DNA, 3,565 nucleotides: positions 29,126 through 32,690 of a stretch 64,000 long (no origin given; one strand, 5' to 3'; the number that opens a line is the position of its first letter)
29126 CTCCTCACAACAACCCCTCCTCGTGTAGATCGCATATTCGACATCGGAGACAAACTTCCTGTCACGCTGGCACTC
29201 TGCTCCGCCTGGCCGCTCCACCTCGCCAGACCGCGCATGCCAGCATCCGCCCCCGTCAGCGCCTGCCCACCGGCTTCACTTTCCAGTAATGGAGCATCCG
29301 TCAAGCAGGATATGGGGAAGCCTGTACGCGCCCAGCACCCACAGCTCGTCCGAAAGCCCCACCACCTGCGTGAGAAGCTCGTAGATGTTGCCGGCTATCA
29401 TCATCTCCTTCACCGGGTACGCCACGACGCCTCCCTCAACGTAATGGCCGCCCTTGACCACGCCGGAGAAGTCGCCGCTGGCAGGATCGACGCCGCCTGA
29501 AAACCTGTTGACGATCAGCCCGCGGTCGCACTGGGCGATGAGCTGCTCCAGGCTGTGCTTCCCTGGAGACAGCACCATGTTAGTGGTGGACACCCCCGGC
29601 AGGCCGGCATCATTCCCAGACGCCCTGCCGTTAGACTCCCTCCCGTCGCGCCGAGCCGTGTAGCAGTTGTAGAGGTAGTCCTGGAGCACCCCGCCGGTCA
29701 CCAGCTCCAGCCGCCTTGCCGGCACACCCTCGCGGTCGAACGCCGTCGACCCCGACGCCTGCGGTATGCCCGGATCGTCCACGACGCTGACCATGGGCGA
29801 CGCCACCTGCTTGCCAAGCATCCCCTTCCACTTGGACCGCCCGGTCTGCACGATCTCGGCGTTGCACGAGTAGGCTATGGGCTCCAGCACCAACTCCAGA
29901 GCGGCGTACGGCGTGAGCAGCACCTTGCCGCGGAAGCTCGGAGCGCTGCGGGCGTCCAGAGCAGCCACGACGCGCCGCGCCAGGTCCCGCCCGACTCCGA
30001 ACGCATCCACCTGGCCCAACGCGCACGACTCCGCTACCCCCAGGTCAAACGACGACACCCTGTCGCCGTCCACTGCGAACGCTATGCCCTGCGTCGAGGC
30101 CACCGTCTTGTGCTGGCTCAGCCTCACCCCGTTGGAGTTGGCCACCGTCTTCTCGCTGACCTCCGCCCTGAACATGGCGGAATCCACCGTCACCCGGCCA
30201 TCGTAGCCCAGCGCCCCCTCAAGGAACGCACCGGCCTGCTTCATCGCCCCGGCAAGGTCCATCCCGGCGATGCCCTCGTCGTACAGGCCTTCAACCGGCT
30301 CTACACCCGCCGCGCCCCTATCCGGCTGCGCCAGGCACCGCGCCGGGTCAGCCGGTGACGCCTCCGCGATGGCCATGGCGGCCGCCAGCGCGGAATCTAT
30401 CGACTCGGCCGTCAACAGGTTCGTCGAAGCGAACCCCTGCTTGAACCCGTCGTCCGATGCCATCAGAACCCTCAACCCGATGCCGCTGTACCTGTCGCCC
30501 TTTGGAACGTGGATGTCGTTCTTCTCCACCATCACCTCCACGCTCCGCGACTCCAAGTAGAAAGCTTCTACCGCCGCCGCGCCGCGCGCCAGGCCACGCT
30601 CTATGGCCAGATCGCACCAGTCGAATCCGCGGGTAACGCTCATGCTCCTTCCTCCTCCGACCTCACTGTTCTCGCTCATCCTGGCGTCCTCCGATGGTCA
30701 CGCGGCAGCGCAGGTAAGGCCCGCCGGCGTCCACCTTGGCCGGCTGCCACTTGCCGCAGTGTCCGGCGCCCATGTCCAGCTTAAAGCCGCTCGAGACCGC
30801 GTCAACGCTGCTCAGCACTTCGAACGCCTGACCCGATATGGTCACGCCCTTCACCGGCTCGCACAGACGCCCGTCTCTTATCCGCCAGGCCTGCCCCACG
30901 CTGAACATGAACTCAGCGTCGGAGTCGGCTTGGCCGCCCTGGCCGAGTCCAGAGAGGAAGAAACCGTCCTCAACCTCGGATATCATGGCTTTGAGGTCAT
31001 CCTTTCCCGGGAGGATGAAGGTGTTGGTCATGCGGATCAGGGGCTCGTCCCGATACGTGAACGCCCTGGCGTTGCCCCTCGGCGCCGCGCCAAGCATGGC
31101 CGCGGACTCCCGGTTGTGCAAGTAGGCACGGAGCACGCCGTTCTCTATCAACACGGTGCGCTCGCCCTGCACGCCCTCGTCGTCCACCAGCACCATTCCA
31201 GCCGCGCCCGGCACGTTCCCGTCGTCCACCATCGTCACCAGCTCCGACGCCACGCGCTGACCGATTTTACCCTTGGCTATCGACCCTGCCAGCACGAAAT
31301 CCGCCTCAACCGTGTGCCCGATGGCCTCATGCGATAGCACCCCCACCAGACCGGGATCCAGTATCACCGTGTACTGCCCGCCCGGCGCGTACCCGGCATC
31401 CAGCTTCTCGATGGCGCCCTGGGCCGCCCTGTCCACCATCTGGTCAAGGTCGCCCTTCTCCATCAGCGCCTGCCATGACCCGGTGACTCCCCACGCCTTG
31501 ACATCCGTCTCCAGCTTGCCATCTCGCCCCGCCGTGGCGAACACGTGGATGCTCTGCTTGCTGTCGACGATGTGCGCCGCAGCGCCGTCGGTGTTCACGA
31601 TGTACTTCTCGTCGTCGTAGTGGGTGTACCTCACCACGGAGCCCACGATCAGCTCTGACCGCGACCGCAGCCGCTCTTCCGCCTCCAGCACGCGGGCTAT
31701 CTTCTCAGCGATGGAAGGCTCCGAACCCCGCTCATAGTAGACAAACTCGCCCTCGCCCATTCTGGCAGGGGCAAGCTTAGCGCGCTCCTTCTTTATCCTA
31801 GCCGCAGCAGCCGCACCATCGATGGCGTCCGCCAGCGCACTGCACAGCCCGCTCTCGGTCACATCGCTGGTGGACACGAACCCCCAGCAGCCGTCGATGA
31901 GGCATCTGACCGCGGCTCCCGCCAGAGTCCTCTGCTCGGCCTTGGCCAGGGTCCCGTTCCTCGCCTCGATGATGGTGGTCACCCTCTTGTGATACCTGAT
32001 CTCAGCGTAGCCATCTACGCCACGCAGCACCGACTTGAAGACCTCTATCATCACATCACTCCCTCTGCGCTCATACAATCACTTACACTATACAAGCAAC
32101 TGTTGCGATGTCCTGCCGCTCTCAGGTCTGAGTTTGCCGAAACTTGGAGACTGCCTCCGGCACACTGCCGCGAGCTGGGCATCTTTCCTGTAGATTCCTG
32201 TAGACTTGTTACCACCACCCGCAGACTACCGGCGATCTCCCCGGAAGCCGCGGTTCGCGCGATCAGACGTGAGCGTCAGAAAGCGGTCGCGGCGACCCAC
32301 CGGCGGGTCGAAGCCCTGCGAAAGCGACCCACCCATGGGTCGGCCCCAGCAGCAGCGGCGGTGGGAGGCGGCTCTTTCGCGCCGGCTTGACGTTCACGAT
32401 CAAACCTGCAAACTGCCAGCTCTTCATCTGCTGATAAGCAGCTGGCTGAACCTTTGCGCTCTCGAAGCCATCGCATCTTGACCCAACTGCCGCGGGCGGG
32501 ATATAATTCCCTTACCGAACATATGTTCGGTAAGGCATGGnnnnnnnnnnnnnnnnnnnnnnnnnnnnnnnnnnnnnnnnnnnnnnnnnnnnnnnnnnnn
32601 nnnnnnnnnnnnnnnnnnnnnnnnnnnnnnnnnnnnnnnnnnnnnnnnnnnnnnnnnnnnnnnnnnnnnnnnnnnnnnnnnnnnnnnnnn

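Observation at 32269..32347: A structured intergenic repeat of about 70 nt occurs at least three times (17335-17395, 32269-32347, 47879-47955 reversed)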

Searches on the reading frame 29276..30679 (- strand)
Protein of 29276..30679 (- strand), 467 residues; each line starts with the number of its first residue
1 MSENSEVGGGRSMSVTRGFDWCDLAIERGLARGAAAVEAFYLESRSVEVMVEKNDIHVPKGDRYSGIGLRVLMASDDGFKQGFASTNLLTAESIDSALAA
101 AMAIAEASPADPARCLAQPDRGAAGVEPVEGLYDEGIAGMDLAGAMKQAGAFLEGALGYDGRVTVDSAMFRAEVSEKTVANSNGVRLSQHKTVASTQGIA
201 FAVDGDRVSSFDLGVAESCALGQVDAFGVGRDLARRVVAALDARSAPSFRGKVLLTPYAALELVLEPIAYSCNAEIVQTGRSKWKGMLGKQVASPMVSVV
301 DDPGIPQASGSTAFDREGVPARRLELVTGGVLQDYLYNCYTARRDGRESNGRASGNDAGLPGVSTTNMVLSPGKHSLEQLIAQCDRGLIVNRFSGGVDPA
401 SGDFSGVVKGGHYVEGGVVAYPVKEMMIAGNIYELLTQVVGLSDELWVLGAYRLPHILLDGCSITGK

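Call 51: search_protein_families(library=pfam, proteins=[window:29276-30679:-], max_evalue=0.00001)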
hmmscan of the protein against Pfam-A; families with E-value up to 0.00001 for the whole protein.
window:29276-30679:- (467 aa): 3 families
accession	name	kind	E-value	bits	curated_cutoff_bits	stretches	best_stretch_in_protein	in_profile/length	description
PF19289.4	PmbA_TldD_3rd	-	3.8e-66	222.9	22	1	252-466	5-220/220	PmbA/TldA metallopeptidase C-terminal domain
PF01523.21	PmbA_TldD_1st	-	7e-11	42.6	20.9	1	37-105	1-65/65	PmbA/TldA metallopeptidase domain 1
PF19290.4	PmbA_TldD_2nd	-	3.2e-07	31.2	20.9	1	154-241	19-109/109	PmbA/TldA metallopeptidase central domain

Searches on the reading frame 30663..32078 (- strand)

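Call 17: search_protein_families(library=pfam, proteins=[window:30663-32078:-])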
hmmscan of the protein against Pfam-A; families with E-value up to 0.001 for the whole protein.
window:30663-32078:- (471 aa): 3 families
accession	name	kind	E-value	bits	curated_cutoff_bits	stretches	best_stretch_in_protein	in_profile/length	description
PF19289.4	PmbA_TldD_3rd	-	2.6e-60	203.8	22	1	234-461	2-217/220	PmbA/TldA metallopeptidase C-terminal domain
PF01523.21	PmbA_TldD_1st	-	3.9e-12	46.6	20.9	1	25-93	1-65/65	PmbA/TldA metallopeptidase domain 1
PF19290.4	PmbA_TldD_2nd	-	9.6e-10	39.3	20.9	1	119-226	4-109/109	PmbA/TldA metallopeptidase central domain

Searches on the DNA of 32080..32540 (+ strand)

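Call 11: search_rna_families(source=window, start=32080, end=32540, threshold=evalue, max_evalue=10)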
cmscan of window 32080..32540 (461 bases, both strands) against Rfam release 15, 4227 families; matches with E-value up to 10: 1.
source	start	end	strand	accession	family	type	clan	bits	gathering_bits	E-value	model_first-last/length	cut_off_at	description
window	32293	32342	-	RF03771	mir-341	Gene; miRNA;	-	13.9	90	7.2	18-79/96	no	mir-341 microRNA precursor family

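Call 74: search_dna_similar(query=window:32255-32410:+, collection=plasmids, mode=distant, max_evalue=0.01, max_rows=10)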
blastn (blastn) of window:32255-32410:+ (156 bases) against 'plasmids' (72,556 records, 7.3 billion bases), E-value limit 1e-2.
No match.

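Call 85: build_rna_model(alignment_id=A6, structure=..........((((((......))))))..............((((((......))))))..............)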
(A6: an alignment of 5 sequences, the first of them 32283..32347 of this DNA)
Model R1 built from alignment A6 (5 sequences, 74 columns); structure: as given.
model positions 65; base pairs 12; branch points 1; effective number of sequences 2.65; information 0.863 bits per position. Calibrated on 0.2 Mb of random sequence (short: E-values are rough).
structure used (alignment columns):
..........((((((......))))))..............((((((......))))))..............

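Call 86: search_with_rna_model(model_id=R1, source=window, filters=off, max_evalue=10)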
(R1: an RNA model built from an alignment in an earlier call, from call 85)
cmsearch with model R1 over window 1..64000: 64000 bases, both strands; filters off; matches with E-value up to 10: 47.
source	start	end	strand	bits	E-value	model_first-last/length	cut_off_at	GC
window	47881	47945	-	87.6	2.1e-18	1-65/65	no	0.71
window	32283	32347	+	81.9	4.6e-17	1-65/65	no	0.77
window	17349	17403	+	49.5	1.4e-09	1-65/65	no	0.71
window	32289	32350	-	19.8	0.0096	1-65/65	no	0.76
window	47875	47945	+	17.9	0.027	1-65/65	no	0.72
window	12283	12338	+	15.5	0.096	1-65/65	no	0.71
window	26838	26878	-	14.4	0.17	1-65/65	no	0.78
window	52265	52325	+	13.1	0.35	1-65/65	no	0.64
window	17359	17376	-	12.6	0.45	11-28/65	no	0.83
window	47742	47792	+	11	1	1-65/65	no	0.71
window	6398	6486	+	10.9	1.1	1-65/65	no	0.67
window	13300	13355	-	10.6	1.3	1-65/65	no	0.7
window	46862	46916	+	10.4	1.4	1-65/65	no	0.75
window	18321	18370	-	10.2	1.7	1-65/65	no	0.62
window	30573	30628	+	9.7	2.1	1-65/65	no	0.73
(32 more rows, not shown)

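Call 87: search_with_rna_model(model_id=R1, sources=[L013, L014, L015, L016, L018, L024, L028, L029, L030, L034], filters=default, max_evalue=10)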
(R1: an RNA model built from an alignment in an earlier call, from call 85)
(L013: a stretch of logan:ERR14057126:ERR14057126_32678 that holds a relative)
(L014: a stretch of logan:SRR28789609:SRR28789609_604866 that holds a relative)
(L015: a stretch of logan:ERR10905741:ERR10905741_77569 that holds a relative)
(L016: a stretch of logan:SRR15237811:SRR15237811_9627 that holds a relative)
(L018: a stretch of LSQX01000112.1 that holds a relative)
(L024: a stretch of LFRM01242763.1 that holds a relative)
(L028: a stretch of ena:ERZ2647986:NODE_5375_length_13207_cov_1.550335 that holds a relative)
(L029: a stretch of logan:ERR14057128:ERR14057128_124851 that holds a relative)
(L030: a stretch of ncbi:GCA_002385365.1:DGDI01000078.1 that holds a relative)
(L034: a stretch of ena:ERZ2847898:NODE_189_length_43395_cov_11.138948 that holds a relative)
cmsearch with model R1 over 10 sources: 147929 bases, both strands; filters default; matches with E-value up to 10: 13.
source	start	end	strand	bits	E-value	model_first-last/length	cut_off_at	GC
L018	10891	10955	-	91.6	6.2e-19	1-65/65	no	0.68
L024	5035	5099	+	91.6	6.2e-19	1-65/65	no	0.68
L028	2005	2069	-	90.4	1.1e-18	1-65/65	no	0.69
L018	10896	10947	+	19.4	0.028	11-62/65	no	0.69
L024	5043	5094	-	19.4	0.028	11-62/65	no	0.69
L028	2010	2061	+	17.9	0.063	11-62/65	no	0.71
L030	1928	1983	-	15.5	0.22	1-65/65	no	0.71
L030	19253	19324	+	15.2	0.27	1-65/65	no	0.74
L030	19873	19918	-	14.9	0.31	1-65/65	no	0.72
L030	19992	20051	-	11.6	1.7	1-65/65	no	0.73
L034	235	287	-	11.4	1.9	1-65/65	no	0.68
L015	1997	2019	-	8.3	10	1-65/65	no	0.78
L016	841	863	-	8.3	10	1-65/65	no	0.78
